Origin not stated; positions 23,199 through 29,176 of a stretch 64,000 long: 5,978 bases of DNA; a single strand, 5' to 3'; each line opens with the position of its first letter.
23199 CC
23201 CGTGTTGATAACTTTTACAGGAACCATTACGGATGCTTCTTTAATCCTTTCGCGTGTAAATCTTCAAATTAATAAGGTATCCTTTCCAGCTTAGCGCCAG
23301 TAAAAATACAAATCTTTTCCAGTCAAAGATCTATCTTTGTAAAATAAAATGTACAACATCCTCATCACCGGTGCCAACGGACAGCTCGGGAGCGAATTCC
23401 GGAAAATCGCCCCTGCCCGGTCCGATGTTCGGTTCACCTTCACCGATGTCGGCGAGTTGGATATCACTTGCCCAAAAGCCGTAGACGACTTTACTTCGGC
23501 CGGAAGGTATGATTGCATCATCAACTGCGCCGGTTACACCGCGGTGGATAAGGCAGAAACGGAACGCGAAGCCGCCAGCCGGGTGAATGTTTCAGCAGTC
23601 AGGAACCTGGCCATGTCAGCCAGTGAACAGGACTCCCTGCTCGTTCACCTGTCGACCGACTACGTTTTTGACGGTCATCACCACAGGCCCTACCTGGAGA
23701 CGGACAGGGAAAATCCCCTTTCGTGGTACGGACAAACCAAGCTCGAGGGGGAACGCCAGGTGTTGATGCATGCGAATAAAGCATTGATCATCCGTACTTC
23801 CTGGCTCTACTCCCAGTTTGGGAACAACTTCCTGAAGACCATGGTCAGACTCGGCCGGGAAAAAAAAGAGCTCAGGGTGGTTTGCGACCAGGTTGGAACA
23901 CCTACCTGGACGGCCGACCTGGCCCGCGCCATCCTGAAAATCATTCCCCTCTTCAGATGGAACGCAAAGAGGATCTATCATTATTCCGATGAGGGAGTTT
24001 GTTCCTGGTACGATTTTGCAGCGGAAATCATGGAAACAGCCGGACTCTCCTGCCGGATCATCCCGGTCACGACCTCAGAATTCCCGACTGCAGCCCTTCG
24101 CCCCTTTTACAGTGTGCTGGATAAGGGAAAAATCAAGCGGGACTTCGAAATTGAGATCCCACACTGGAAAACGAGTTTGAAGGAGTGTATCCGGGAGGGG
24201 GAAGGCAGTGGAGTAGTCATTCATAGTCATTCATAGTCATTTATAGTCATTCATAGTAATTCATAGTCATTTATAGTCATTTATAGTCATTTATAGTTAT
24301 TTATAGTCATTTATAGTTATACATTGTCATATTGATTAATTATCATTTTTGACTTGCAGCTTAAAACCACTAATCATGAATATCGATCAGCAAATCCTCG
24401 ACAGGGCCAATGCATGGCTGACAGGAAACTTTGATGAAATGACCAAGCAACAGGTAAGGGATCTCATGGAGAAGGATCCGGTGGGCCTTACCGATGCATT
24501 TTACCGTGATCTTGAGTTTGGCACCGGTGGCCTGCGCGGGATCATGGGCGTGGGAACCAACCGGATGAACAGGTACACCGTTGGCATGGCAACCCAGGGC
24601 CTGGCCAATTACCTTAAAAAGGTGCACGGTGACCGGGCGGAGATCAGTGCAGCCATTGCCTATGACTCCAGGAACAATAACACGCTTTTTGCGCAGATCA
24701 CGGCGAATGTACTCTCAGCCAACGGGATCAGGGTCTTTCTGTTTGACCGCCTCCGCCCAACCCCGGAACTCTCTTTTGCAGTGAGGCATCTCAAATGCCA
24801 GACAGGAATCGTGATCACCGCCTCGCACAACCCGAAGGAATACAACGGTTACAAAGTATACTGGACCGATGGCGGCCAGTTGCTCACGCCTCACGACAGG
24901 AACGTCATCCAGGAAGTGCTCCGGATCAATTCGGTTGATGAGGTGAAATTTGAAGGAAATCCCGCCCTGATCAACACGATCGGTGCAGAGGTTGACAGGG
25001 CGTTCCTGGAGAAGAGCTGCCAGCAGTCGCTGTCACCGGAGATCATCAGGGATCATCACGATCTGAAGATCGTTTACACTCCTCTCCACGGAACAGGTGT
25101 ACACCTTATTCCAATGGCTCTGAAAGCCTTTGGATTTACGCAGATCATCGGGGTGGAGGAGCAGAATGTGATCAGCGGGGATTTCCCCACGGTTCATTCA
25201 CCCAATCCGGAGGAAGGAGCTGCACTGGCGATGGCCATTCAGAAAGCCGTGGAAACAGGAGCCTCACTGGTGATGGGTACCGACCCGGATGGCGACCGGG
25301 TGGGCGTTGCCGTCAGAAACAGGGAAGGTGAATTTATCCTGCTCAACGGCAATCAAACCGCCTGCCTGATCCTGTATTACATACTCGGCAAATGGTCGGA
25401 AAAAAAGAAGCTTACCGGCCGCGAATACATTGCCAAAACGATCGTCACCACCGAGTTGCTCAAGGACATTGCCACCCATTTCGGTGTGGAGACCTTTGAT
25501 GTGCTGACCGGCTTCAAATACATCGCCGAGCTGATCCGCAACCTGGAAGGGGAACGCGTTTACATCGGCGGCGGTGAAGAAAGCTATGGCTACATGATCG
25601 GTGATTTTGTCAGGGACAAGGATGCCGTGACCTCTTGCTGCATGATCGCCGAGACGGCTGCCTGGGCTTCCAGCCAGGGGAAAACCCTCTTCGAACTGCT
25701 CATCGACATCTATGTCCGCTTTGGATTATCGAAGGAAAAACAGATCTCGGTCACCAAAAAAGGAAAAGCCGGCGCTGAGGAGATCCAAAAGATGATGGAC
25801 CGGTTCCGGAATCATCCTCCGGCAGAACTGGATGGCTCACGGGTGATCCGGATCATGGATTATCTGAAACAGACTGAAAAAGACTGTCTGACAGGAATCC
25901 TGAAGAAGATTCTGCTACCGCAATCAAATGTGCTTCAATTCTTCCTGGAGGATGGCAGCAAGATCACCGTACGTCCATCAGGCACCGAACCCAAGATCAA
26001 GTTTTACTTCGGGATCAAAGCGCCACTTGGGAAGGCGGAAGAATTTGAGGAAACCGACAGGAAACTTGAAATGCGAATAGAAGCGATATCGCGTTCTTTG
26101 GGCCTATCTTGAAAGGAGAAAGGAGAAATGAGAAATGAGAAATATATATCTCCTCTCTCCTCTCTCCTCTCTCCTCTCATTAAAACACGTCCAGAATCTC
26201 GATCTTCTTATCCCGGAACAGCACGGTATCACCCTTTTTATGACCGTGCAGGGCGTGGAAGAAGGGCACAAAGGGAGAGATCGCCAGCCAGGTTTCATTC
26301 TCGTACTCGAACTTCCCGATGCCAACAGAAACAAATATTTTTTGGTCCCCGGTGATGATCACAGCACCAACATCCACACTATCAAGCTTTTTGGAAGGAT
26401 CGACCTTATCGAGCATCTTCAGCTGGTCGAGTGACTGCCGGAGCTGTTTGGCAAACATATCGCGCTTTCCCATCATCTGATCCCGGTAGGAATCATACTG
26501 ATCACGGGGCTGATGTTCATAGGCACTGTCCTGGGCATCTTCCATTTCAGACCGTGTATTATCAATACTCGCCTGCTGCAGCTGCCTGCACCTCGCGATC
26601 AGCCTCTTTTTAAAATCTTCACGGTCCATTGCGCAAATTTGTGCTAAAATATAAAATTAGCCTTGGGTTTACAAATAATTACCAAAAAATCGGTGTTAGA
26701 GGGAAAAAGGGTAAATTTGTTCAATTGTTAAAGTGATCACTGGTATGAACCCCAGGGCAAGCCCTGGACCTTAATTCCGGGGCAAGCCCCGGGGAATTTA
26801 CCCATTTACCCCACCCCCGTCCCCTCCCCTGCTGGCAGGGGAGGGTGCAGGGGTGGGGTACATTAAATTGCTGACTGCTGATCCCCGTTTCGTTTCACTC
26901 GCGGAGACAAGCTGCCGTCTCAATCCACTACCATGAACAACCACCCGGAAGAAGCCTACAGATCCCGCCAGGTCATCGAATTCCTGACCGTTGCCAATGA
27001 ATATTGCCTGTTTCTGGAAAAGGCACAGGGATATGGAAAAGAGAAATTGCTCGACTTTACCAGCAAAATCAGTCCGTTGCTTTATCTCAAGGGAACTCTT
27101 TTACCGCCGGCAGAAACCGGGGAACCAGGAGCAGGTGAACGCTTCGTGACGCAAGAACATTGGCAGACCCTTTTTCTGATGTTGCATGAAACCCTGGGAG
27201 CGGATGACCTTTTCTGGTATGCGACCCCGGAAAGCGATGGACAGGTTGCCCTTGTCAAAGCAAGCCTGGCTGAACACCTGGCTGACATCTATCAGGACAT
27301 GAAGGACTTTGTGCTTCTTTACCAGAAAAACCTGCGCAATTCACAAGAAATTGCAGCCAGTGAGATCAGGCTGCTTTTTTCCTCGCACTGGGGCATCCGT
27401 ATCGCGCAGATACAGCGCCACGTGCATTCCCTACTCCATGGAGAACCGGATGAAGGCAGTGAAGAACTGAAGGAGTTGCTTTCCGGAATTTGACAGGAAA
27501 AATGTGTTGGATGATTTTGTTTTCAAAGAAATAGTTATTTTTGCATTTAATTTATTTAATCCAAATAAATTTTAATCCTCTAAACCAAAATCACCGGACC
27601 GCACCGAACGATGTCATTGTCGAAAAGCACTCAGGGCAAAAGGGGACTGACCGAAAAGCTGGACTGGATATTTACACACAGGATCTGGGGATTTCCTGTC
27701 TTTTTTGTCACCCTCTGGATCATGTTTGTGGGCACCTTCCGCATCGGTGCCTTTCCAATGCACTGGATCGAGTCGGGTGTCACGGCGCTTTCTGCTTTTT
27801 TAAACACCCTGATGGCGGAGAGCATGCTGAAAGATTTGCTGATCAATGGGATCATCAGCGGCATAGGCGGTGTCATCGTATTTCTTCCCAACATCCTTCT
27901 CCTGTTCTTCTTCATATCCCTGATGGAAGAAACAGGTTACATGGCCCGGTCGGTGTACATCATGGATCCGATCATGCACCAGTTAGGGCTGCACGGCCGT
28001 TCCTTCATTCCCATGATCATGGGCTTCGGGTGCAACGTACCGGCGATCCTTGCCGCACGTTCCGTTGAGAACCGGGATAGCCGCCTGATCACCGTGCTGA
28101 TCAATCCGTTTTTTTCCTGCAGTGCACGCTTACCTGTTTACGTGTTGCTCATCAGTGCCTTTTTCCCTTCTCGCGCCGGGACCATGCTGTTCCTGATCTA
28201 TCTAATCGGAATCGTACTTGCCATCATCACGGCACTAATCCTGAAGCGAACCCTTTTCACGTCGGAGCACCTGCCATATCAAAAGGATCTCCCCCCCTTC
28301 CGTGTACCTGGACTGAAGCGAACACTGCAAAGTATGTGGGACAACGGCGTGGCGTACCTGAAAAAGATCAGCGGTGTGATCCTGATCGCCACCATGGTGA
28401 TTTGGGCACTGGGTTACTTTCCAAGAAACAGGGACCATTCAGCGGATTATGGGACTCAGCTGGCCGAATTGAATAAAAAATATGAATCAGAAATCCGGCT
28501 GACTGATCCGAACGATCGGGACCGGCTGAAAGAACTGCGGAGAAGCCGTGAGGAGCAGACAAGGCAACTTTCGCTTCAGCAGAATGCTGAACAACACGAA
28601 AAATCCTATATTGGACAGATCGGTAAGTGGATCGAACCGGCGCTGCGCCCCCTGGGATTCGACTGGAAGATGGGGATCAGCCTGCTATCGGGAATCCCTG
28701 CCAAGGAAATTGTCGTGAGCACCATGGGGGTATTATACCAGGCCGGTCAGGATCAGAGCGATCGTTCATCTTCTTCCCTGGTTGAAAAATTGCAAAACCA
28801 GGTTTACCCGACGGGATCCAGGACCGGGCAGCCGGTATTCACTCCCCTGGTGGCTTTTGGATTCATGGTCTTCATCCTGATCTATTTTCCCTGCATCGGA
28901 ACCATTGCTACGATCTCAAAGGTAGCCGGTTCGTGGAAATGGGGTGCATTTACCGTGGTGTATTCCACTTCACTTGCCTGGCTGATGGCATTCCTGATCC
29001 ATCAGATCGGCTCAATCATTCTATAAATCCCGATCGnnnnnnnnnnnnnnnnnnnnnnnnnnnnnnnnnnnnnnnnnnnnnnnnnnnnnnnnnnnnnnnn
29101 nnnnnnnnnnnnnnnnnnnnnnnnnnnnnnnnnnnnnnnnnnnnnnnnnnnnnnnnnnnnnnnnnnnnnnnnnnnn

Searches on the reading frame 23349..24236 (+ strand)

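Call 21: search_protein_families(library=pfam, proteins=[window:23349-24236:+])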
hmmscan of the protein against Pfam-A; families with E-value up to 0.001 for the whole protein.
window:23349-24236:+ (295 aa): 5 families
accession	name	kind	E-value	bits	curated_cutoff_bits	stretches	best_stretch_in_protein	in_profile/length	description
PF04321.23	RmlD_sub_bind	-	2e-99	332.7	27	1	3-283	2-284/287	RmlD substrate binding domain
PF01370.27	Epimerase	-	5e-19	69.1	20.9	1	4-199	1-225/240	NAD dependent epimerase/dehydratase family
PF16363.11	GDP_Man_Dehyd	-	9.7e-07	29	27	1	36-140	58-166/332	GDP-mannose 4,6 dehydratase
PF07993.18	NAD_binding_4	-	2.1e-05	24.3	20.1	1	51-153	86-207/258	Male sterility protein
PF02719.21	Polysacc_synt_2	-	3.3e-05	23.7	20.2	0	38-159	62-170/293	Polysaccharide biosynthesis protein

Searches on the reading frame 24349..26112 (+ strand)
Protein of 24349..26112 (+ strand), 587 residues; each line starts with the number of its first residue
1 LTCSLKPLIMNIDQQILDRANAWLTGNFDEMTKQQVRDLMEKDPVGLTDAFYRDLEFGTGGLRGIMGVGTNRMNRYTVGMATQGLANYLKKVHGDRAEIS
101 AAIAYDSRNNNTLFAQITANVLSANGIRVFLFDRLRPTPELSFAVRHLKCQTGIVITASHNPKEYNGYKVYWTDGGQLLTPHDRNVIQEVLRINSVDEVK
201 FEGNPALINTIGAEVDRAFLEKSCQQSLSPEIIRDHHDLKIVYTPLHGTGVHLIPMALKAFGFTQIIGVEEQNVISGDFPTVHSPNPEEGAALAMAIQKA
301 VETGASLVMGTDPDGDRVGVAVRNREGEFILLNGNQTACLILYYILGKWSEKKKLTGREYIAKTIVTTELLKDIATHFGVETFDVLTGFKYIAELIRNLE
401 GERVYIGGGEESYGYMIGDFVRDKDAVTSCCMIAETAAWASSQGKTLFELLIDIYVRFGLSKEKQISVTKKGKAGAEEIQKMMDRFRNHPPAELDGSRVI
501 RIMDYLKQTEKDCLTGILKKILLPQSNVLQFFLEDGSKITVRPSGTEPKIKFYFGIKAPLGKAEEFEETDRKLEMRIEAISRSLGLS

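Call 21: search_protein_families(library=pfam, proteins=[window:24349-26112:+])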
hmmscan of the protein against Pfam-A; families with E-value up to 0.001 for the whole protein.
window:24349-26112:+ (587 aa): 4 families
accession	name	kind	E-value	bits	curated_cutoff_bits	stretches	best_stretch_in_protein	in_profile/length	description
PF02878.22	PGM_PMM_I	-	5.3e-40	136.7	22.5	1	56-193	3-134/138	Phosphoglucomutase/phosphomannomutase, alpha/beta/alpha domain I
PF02879.22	PGM_PMM_II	-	8.4e-21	74.9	29.3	1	236-321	18-99/103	Phosphoglucomutase/phosphomannomutase, alpha/beta/alpha domain II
PF02880.22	PGM_PMM_III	-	1.2e-19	71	20.7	1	333-455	1-112/115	Phosphoglucomutase/phosphomannomutase, alpha/beta/alpha domain III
PF00408.26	PGM_PMM_IV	-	1.2e-05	25.7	23.1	1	520-555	21-51/68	Phosphoglucomutase/phosphomannomutase, C-terminal domain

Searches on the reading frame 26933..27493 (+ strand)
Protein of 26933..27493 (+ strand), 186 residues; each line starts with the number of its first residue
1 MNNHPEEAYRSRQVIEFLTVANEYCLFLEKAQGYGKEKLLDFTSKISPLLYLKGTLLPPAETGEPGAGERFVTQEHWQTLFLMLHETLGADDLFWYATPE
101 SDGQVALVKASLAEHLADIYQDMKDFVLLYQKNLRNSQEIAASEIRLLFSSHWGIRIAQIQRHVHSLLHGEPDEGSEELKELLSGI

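Call 21: search_protein_families(library=pfam, proteins=[window:26933-27493:+])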
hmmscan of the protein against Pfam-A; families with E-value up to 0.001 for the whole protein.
window:26933-27493:+ (186 aa): 1 family
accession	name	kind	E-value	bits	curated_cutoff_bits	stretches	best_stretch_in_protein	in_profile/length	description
PF16702.10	DUF5063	-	7.8e-27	95.1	27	1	11-168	4-165/167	Domain of unknown function (DUF5063)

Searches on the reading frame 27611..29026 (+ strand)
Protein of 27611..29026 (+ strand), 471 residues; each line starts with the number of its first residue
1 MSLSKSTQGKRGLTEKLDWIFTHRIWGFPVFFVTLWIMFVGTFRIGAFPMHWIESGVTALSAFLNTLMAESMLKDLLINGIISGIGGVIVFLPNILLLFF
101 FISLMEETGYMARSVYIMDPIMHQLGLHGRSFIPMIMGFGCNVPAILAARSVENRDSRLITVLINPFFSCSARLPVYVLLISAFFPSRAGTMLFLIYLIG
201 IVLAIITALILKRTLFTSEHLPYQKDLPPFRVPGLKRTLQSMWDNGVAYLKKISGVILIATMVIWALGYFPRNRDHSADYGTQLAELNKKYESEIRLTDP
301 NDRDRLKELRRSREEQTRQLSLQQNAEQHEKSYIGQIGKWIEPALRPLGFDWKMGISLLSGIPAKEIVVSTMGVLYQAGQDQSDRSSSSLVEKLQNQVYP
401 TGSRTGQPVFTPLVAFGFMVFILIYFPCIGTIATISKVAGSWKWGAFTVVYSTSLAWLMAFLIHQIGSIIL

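Call 21: search_protein_families(library=pfam, proteins=[window:27611-29026:+])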
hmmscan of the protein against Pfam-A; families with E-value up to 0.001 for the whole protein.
window:27611-29026:+ (471 aa): 2 families
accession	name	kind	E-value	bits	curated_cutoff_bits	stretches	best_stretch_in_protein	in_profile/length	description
PF07670.19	Gate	-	5.2e-42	143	29.6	2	88-183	1-103/104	Nucleoside recognition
PF07664.17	FeoB_C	-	8.6e-14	51.5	26.6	1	193-244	1-53/54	Ferrous iron transport protein B C terminus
